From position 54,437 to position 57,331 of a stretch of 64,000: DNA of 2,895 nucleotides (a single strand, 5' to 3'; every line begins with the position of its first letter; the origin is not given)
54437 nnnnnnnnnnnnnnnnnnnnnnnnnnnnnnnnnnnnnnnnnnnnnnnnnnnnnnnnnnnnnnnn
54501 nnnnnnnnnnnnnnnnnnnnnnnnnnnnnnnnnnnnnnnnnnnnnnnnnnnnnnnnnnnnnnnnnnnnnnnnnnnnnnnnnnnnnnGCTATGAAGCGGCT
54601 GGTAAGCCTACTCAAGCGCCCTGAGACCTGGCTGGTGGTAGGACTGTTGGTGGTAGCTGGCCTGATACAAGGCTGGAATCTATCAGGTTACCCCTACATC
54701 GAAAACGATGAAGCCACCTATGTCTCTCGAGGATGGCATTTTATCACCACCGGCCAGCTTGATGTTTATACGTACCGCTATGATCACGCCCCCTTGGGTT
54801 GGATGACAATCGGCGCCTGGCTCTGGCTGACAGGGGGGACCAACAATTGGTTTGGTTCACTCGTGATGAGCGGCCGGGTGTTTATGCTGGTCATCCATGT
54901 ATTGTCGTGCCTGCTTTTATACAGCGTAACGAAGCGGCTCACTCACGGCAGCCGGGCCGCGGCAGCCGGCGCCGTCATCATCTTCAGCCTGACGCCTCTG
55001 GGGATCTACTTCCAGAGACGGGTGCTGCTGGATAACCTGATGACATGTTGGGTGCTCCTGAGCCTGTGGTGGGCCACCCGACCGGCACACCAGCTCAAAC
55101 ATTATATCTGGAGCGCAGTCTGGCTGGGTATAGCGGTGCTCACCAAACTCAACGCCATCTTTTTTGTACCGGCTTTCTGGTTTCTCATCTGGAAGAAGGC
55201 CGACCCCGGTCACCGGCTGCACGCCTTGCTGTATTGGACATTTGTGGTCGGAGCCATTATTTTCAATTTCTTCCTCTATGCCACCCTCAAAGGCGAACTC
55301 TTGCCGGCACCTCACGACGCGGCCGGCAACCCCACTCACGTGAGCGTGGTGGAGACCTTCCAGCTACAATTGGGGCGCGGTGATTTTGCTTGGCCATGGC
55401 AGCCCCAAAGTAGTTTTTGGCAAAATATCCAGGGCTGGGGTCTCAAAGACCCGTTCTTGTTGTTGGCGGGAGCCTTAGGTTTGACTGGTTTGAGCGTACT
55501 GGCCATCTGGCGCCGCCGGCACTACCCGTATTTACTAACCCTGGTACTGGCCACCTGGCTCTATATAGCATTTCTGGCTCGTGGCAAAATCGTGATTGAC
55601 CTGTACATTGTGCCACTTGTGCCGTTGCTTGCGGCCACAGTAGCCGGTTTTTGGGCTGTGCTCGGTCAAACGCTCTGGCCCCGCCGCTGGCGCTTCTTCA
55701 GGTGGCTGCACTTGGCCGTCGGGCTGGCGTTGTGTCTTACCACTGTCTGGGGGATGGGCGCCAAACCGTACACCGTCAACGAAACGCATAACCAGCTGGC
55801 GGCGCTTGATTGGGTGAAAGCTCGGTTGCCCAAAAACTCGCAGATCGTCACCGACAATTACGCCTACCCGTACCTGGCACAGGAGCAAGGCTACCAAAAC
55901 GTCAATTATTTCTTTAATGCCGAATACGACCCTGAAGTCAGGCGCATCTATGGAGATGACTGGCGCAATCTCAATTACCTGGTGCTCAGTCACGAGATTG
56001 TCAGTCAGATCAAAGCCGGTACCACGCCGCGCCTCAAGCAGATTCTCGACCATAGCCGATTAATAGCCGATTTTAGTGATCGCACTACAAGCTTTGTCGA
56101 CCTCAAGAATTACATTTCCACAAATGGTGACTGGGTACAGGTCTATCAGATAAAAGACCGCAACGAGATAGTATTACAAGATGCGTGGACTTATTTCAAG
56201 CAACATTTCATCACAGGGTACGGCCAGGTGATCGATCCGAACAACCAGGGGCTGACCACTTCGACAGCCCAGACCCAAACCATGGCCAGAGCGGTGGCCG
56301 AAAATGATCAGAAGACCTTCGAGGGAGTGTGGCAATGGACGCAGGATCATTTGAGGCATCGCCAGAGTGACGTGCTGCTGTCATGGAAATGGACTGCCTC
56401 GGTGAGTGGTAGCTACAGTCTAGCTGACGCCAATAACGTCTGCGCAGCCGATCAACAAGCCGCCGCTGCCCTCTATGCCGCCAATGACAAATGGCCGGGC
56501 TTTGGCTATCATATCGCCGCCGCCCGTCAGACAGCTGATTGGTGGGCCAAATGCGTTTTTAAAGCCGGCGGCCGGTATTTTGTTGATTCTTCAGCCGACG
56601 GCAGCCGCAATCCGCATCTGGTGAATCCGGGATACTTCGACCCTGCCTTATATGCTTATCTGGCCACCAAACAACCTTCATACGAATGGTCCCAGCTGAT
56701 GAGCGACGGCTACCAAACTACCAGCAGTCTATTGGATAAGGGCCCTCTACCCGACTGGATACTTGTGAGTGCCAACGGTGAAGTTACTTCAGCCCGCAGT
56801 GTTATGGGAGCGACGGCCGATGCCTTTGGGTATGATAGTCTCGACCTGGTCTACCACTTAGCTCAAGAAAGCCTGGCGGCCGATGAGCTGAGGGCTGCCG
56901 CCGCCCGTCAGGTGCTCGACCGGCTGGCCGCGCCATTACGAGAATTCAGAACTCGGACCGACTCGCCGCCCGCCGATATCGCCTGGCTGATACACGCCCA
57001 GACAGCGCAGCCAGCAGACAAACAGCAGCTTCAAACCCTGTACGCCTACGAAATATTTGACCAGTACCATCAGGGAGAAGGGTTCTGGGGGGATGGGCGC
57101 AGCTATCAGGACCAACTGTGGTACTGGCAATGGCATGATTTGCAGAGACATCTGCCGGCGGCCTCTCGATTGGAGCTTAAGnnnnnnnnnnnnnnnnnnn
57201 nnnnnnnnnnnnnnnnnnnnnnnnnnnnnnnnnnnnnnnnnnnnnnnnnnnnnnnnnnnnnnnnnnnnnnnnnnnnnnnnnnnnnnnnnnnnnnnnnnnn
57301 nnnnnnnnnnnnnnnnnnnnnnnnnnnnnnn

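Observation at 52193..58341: Cell-envelope glycan cluster built from fusion proteins: GtrB-GtrA fusion, QxxRW processive GT2, GT-C(PMT-like)-GH8-like fusion, and GH5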

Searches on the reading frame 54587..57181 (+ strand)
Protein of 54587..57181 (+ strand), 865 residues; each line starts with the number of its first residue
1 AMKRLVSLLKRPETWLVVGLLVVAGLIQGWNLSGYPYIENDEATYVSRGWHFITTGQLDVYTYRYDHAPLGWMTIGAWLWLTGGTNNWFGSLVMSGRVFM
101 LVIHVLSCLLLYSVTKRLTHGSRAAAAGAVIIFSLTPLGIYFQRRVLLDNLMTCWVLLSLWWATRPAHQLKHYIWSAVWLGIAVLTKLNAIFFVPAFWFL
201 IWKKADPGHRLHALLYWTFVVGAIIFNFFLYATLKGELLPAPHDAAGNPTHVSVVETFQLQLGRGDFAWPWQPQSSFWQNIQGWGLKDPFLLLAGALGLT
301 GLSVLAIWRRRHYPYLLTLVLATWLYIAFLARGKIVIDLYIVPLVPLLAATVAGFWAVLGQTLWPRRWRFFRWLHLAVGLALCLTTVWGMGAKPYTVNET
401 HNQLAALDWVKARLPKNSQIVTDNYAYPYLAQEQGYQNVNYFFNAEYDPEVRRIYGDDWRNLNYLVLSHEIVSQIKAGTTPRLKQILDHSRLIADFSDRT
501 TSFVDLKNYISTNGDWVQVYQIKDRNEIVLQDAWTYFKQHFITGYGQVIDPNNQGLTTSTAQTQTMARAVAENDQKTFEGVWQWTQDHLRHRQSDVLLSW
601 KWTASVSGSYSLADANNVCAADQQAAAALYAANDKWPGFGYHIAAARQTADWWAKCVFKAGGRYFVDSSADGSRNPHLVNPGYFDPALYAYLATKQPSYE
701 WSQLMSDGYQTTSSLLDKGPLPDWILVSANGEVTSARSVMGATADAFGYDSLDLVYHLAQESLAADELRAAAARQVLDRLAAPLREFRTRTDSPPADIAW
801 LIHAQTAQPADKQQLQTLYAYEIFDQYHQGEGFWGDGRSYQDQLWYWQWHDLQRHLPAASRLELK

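Call 3: search_protein_families(library=pfam, proteins=[window:54587-57181:+], max_evalue=0.1)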
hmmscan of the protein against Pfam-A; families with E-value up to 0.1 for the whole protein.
window:54587-57181:+ (865 aa): 2 families
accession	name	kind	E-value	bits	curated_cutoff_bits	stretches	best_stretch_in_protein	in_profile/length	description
PF01270.23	Glyco_hydro_8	-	2.6e-26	92.9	24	1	531-734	25-230/341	Glycosyl hydrolases family 8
PF13231.12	PMT_2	-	3.4e-10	40.8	26.1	1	80-226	8-154/160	Dolichyl-phosphate-mannose-protein mannosyltransferase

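Call 4: search_protein_families(library=ncbifam, proteins=[window:54587-57181:+], max_evalue=0.1)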
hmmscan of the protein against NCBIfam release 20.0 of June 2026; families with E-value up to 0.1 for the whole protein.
window:54587-57181:+ (865 aa): 1 family
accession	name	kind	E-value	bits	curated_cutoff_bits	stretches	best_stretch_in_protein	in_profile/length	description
NF008305.0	PRK11097.1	equivalog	8.7e-23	80.8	299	1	532-758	27-254/378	cellulose synthase complex periplasmic endoglucanase BcsZ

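Call 7: find_homologous_proteins(query=window:54587-57181:+, max_evalue=0.00001)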
Query window:54587-57181:+ (865 aa): 325 proteins with E <= 0.00001 among 8000 candidates; the best 120 are listed.
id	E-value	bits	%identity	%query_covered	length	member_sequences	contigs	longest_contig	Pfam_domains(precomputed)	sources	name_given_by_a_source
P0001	0.0e+0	1505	73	100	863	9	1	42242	PF01270.24,PF13231.13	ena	-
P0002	0.0e+0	1499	71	100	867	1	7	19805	PF01270.24,PF13231.13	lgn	-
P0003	0.0e+0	1066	54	99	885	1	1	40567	PF01270.24,PF13231.13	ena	-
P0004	0.0e+0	1046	54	100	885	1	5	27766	PF02366.25,PF01270.24,PF13231.13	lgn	-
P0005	0.0e+0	1030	54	97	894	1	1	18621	PF01270.24,PF13231.13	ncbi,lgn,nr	ncbi:hypothetical protein CR970_04490 [Candidatus Saccharibacteria bacterium]|nr:MAG: hypothetical p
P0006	0.0e+0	1023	53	100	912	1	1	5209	PF01270.24,PF13231.13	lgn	-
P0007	0.0e+0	1016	51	99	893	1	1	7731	PF02366.25,PF01270.24,PF13231.13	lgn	-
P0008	0.0e+0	1011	52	99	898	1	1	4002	PF02366.25,PF01270.24,PF13231.13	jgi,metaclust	metaclust:\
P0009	3.0e-295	1000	51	98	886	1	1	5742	PF01270.24,PF13231.13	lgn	-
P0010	4.3e-294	996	51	99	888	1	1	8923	PF02366.25,PF01270.24,PF13231.13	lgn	-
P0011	2.2e-293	994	51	100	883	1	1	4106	PF02366.25,PF01270.24,PF13231.13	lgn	-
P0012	2.1e-291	987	51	100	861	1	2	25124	PF02366.25,PF01270.24,PF13231.13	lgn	-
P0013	8.2e-288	975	50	99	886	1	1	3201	PF02366.25,PF01270.24,PF13231.13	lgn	-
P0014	1.6e-287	974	51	99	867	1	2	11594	PF02366.25,PF01270.24,PF13231.13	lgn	-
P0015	1.8e-283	961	51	99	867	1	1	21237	PF02366.25,PF01270.24,PF13231.13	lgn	-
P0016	1.3e-278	945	50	99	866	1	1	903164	PF02366.25,PF01270.24,PF13231.13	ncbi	-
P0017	1.1e-264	899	49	98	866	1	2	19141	PF01270.24,PF13231.13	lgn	-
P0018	5.2e-263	893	47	100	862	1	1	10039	PF02366.25,PF01270.24,PF13231.13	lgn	-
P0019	1.8e-262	892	48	97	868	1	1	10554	PF02366.25,PF01270.24,PF13231.13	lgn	-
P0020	1.2e-260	886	48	99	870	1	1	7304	PF01270.24,PF13231.13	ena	-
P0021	9.2e-258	876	47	98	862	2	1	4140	PF01270.24,PF13231.13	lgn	-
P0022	2.7e-257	874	46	100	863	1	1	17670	PF02366.25,PF01270.24,PF13231.13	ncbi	-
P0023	3.2e-257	874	48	93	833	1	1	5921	PF01270.24,PF13231.13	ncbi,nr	ncbi:MAG: glycosyl hydrolase family 8, partial [Patescibacteria group bacterium]|nr:glycosyl hydrola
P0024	1.3e-256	872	46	99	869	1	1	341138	PF01270.24,PF13231.13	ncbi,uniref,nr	ncbi:glycosyl hydrolase family 8 [Marisediminicola senii]|uniref:glycosyl hydrolase family 8 n=1 Tax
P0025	1.4e-255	869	46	100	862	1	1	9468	PF02366.25,PF01270.24,PF13231.13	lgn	-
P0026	7.6e-245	833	46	99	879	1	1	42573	PF01270.24,PF13231.13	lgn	-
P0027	6.8e-240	817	46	97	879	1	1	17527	PF01270.24,PF13231.13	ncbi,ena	-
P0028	1.1e-238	813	46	99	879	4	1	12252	PF01270.24,PF13231.13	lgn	-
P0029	1.3e-238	813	48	89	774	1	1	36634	PF02366.25,PF01270.24,PF13231.13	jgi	jgi:endo-1,4-beta-D-glucanase Y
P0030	1.2e-237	809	45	99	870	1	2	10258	PF01270.24,PF13231.13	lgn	-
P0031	6.4e-236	804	44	99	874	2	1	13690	PF01270.24,PF13231.13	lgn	-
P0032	6.7e-236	804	45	99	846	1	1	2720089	PF01270.24,PF13231.13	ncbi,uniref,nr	ncbi:glycosyl hydrolase family 8 [Microcella daejeonensis]|uniref:Glycosyl hydrolase family 8 n=1 Ta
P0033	2.1e-235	802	45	99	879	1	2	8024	PF01270.24,PF13231.13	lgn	-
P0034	2.5e-234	798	46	97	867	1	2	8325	PF01270.24,PF13231.13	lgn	-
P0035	1.4e-233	796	46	98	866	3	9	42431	PF01270.24,PF13231.13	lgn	-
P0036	7.7e-232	790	45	96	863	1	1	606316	PF01270.24,PF13231.13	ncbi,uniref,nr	ncbi:glycosyl hydrolase family 8 [Demequina sp. SYSU T00192]|uniref:Glycosyl hydrolase family 8 n=1 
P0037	1.8e-231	789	46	99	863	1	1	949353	PF01270.24,PF13231.13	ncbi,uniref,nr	ncbi:glycosyl hydrolase family 8 [Demequina sp. NBRC 110056]|uniref:glycosyl hydrolase family 8 n=1 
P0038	4.1e-231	788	46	98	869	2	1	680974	PF01270.24,PF13231.13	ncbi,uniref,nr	ncbi:glycosyl hydrolase family 8 [Demequina lignilytica]|uniref:Glycosyl hydrolase family 8 n=1 Tax=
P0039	7.3e-230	784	45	96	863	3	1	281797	PF01270.24,PF13231.13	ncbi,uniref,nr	ncbi:glycosyl hydrolase family 8 [Demequina rhizosphaerae]|uniref:glycosyl hydrolase family 8 n=1 Ta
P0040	2.7e-229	782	44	100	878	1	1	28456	PF09594.17,PF02366.25,PF01270.24,PF13231.13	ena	-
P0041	1.1e-224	767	45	98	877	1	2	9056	PF01270.24,PF13231.13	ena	-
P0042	1.7e-224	766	45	99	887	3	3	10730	PF01270.24,PF13231.13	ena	-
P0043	1.1e-220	753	43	99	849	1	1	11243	PF01270.24,PF13231.13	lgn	-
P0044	4.3e-219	748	44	99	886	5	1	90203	PF02366.25,PF01270.24,PF13231.13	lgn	-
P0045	1.1e-218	747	43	99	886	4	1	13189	PF01270.24,PF13231.13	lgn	-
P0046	1.8e-217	743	46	97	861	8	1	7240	PF01270.24,PF13231.13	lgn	-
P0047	3.2e-217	742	44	99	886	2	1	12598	PF02366.25,PF01270.24,PF13231.13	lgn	-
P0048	2.7e-215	735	45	88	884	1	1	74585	PF02366.25,PF01270.24,PF13231.13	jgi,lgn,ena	-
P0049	7.8e-215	734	43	98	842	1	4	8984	PF02366.25,PF01270.24,PF13231.13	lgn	-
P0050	3.8e-214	732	44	96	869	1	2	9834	PF01270.24,PF13231.13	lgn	-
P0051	1.6e-211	723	42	99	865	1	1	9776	PF02366.25,PF01270.24,PF13231.13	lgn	-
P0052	1.1e-210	720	43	98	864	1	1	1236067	PF01270.24,PF13231.13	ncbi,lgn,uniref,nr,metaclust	ncbi:glycosyl hydrolase family 8 [Demequina pelophila]|uniref:glycosyl hydrolase family 8 n=1 Tax=De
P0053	2.0e-208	713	42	99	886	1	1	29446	PF01270.24,PF13231.13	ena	-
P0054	6.0e-205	701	42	97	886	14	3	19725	PF02366.25,PF01270.24,PF13231.13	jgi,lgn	jgi:4-amino-4-deoxy-L-arabinose transferase-like glycosyltransferase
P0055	9.0e-200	684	42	87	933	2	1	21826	PF02366.25,PF01270.24,PF13231.13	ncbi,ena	-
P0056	1.4e-192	660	39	99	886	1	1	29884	PF01270.24,PF13231.13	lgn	-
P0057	2.7e-187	643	41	98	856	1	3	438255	PF02366.25,PF01270.24,PF13231.13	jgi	jgi:endo-1,4-beta-D-glucanase Y/4-amino-4-deoxy-L-arabinose transferase-like glycosyltransferase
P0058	5.2e-187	642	39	97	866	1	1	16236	PF02366.25,PF01270.24,PF13231.13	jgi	-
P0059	4.5e-186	639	41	92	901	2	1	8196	PF02366.25,PF01270.24,PF13231.13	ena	-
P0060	3.3e-185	636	39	97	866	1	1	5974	PF02366.25,PF01270.24,PF13231.13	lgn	-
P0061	8.6e-183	628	40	97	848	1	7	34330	PF01270.24,PF13231.13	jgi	jgi:endo-1,4-beta-D-glucanase Y/4-amino-4-deoxy-L-arabinose transferase-like glycosyltransferase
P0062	2.1e-176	607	38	98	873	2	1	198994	PF02366.25,PF01270.24,PF13231.13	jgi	jgi:endo-1,4-beta-D-glucanase Y/4-amino-4-deoxy-L-arabinose transferase-like glycosyltransferase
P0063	9.4e-175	601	36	97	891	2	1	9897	PF01270.24,PF13231.13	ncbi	-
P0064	1.9e-171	590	37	95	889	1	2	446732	PF02366.25,PF01270.24,PF13231.13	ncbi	-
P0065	5.8e-170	585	38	96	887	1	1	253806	PF01270.24,PF13231.13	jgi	jgi:endo-1,4-beta-D-glucanase Y/4-amino-4-deoxy-L-arabinose transferase-like glycosyltransferase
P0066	1.8e-169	584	38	96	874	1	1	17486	PF02366.25,PF01270.24,PF13231.13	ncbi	-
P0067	1.4e-168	581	37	96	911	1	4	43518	PF02366.25,PF01270.24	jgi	jgi:endo-1,4-beta-D-glucanase Y/predicted membrane-bound dolichyl-phosphate-mannose-protein mannosyl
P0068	1.1e-166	575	37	95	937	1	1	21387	PF02366.25,PF01270.24,PF13231.13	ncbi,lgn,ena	-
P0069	1.6e-165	571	34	95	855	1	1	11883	PF02366.25,PF01270.24,PF13231.13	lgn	-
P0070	7.6e-165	569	38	95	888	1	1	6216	PF02366.25,PF01270.24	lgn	-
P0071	1.0e-164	568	35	95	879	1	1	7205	PF02366.25,PF01270.24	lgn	-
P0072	1.3e-163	564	36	98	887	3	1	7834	PF02366.25,PF01270.24,PF13231.13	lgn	-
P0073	1.5e-162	561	37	97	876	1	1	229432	PF01270.24,PF13231.13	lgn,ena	-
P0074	3.0e-162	560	36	98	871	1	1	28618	PF02366.25,PF01270.24,PF13231.13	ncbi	-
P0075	4.2e-162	559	37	97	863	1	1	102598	PF02366.25,PF01270.24,PF13231.13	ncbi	-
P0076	4.7e-161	556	37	97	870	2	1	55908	PF02366.25,PF01270.24,PF13231.13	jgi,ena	jgi:endo-1,4-beta-D-glucanase Y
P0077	7.2e-161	555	39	94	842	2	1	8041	PF02366.25,PF01270.24,PF13231.13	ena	-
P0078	9.1e-160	552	36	97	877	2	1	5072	PF02366.25,PF01270.24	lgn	-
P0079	1.5e-159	551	38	88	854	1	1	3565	PF02366.25,PF01270.24,PF13231.13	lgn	-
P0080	1.6e-159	551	37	98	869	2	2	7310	PF02366.25,PF01270.24,PF13231.13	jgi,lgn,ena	-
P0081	7.2e-159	549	36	97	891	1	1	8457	PF02366.25,PF01270.24,PF13231.13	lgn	-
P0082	1.5e-158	548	36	97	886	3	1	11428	PF02366.25,PF01270.24,PF13231.13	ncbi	-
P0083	1.8e-158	547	36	97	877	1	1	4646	PF02366.25,PF01270.24,PF13231.13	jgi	jgi:endo-1,4-beta-D-glucanase Y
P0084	4.0e-158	546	37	95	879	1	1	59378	PF02366.25,PF01270.24,PF13231.13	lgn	-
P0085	1.5e-157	544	37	96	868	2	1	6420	PF02366.25,PF01270.24,PF13231.13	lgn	-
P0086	5.3e-157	543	36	96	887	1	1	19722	PF02366.25,PF01270.24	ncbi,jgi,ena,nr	ncbi:MAG TPA: glycosyl hydrolase family 8 [Clostridia bacterium]|nr:glycosyl hydrolase family 8 [Clo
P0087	6.0e-157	542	36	95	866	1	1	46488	PF01270.24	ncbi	-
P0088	1.6e-156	541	36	98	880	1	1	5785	PF02366.25,PF01270.24,PF13231.13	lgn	-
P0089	1.7e-156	541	37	96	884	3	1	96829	PF02366.25,PF01270.24,PF13231.13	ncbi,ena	-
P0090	2.3e-156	540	37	95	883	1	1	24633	PF02366.25,PF01270.24,PF13231.13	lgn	-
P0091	2.3e-156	540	37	98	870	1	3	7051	PF02366.25,PF01270.24,PF13231.13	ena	-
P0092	3.0e-156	540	37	98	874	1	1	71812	PF02366.25,PF01270.24,PF13231.13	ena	-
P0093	4.9e-156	539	36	96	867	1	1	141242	PF02366.25,PF01270.24,PF13231.13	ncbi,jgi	ncbi:MAG: glycosyl hydrolase family 8 [Candidatus Shapirobacteria bacterium]|jgi:endo-1,4-beta-D-glu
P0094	1.4e-155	538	38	94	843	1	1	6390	PF01270.24,PF13231.13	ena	-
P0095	5.9e-155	536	35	98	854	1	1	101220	PF01270.24,PF13231.13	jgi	jgi:endo-1,4-beta-D-glucanase Y/4-amino-4-deoxy-L-arabinose transferase-like glycosyltransferase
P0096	7.4e-155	535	37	86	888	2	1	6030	PF02366.25,PF01270.24,PF13231.13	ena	-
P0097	8.7e-155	535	36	98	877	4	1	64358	PF01270.24,PF13231.13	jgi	-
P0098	1.6e-154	534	35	98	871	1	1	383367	PF02366.25,PF01270.24,PF13231.13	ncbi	-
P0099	5.1e-154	533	36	97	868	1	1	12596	PF02366.25,PF01270.24,PF13231.13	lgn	-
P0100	2.7e-153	530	35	98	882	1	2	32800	PF02366.25,PF01270.24,PF13231.13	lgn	-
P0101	2.8e-153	530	36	98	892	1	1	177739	PF02366.25,PF01270.24,PF13231.13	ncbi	-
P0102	1.8e-151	524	35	95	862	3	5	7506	PF02366.25,PF01270.24,PF13231.13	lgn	-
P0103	3.3e-151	523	35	95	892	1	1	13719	PF01270.24,PF13231.13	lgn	-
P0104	3.9e-151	523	35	97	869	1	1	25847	PF01270.24,PF13231.13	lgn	-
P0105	7.9e-151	522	35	97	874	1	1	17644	PF02366.25,PF01270.24,PF13231.13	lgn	-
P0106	1.8e-150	521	37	95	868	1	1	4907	PF02366.25,PF01270.24,PF13231.13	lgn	-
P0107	2.5e-150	520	36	98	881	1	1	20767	PF01270.24,PF13231.13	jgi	jgi:endo-1,4-beta-D-glucanase Y/4-amino-4-deoxy-L-arabinose transferase-like glycosyltransferase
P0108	3.1e-150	520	37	90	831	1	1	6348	PF01270.24,PF13231.13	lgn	-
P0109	8.3e-149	515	36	97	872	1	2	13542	PF02366.25,PF01270.24,PF13231.13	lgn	-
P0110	2.2e-147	511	35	97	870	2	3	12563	PF01270.24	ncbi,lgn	-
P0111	7.2e-146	506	35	96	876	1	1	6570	PF02366.25,PF01270.24,PF13231.13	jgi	-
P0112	4.4e-145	503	34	95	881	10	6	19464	PF02366.25,PF01270.24,PF13231.13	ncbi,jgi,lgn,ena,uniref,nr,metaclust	ncbi:hypothetical protein A2955_05155 [Candidatus Woesebacteria bacterium RIFCSPLOWO2_01_FULL_37_19]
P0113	6.5e-144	499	34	97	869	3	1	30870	PF02366.25,PF01270.24,PF13231.13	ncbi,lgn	-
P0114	2.5e-143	497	36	97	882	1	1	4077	PF01270.24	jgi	jgi:endo-1,4-beta-D-glucanase Y/predicted membrane-bound dolichyl-phosphate-mannose-protein mannosyl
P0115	3.9e-142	493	36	88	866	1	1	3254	PF01270.24,PF13231.13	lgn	-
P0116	1.3e-141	492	34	98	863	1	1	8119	PF01270.24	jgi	jgi:endo-1,4-beta-D-glucanase Y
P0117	2.3e-141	491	33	98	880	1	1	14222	PF01270.24,PF13231.13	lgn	-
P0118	1.7e-140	488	36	95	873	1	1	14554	PF01270.24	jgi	jgi:endo-1,4-beta-D-glucanase Y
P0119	3.9e-140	487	40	81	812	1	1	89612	PF01270.24,PF13231.13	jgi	jgi:4-amino-4-deoxy-L-arabinose transferase-like glycosyltransferase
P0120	2.8e-139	484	35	96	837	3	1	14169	PF02366.25,PF01270.24,PF13231.13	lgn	-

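Call 12: find_encoding_contigs(protein=P0032, flank=10000, max_places=2)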
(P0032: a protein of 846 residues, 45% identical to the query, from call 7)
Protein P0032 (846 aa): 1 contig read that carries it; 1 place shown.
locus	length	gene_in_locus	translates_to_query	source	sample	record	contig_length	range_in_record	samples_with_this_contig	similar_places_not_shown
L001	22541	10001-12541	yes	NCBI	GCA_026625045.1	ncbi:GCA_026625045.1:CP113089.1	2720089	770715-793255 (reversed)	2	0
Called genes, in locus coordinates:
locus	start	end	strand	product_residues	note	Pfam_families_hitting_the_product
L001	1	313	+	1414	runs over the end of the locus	PF03372:Exo_endo_phos, PF00149:Metallophos (faint), PF02872:5_nucleotid_C, PF16640:Big_3_5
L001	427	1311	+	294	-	PF04228:Zn_peptidase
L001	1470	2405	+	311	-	PF00291:PALP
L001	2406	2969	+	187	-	PF00132:Hexapep (weak)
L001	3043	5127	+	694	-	PF00270:DEAD, PF00271:Helicase_C, PF16124:RecQ_Zn_bind, PF09382:RQC, PF00570:HRDC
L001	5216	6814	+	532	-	PF00009:GTP_EFTU, PF01926:MMR_HSR1, PF22042:EF-G_D2, PF03144:GTP_EFTU_D2 (weak), PF16658:RF3_C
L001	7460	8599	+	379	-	PF00535:Glycos_transf_2, PF04138:GtrA_DPMS_TM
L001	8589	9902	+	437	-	PF13506:Glyco_transf_21, PF00535:Glycos_transf_2, PF13641:Glyco_tranf_2_3, PF13632:Glyco_trans_2_3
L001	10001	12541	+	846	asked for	PF13231:PMT_2, PF01270:Glyco_hydro_8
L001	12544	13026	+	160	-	PF04138:GtrA_DPMS_TM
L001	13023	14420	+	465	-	PF07992:Pyr_redox_2 (weak), PF00070:Pyr_redox (weak), PF01266:DAO, PF01593:Amino_oxidase, PF12831:FAD_oxidored (faint), PF13450:NAD_binding_8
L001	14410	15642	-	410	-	PF00150:Cellulase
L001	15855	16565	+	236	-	PF01553:Acyltransferase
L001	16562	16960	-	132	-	PF00085:Thioredoxin, PF13098:Thioredoxin_2 (weak)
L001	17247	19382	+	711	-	PF02770:Acyl-CoA_dh_M (weak), PF00441:Acyl-CoA_dh_1 (weak), PF22924:ACOX_C_alpha1, PF01756:ACOX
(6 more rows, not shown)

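Call 13: find_encoding_contigs(protein=P0016, flank=10000, max_places=2)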
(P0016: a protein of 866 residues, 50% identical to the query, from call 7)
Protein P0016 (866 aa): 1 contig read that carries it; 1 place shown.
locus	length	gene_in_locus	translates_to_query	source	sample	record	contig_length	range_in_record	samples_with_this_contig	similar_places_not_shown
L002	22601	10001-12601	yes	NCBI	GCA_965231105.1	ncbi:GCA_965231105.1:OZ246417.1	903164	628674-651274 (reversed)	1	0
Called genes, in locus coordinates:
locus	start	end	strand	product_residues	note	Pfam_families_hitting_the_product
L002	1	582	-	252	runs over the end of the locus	PF03372:Exo_endo_phos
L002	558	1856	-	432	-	PF01225:Mur_ligase, PF08245:Mur_ligase_M (faint), PF02875:Mur_ligase_C (weak)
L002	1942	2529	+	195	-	-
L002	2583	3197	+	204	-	-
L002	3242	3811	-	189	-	-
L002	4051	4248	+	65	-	-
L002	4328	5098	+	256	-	PF02463:SMC_N (faint), PF00005:ABC_tran, PF13175:AAA_15 (faint), PF13304:AAA_21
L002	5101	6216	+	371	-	PF12698:ABC2_membrane_3, PF01061:ABC2_membrane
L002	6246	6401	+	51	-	-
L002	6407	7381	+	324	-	PF01207:Dus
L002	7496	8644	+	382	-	PF00535:Glycos_transf_2, PF13641:Glyco_tranf_2_3 (faint), PF04138:GtrA_DPMS_TM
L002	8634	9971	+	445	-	PF13506:Glyco_transf_21, PF00535:Glycos_transf_2, PF10111:Glyco_tranf_2_2, PF13641:Glyco_tranf_2_3, PF13632:Glyco_trans_2_3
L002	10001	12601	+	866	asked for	PF02366:PMT, PF13231:PMT_2, PF01270:Glyco_hydro_8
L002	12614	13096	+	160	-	PF04138:GtrA_DPMS_TM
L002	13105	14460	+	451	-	PF00070:Pyr_redox (faint), PF01266:DAO, PF03486:HI0933_like (faint), PF07992:Pyr_redox_2 (faint), PF12831:FAD_oxidored (weak), PF01593:Amino_oxidase, PF13450:NAD_binding_8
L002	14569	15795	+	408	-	PF00150:Cellulase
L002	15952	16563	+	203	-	-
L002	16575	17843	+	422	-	PF10502:Peptidase_S26 (faint)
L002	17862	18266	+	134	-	PF02325:CCB3_YggT (weak)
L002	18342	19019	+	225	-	-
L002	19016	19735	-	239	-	-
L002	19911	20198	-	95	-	PF02467:Whib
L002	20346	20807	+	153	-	PF04977:DivIC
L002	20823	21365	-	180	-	-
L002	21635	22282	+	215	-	-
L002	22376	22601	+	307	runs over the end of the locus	PF00389:2-Hacid_dh, PF02826:2-Hacid_dh_C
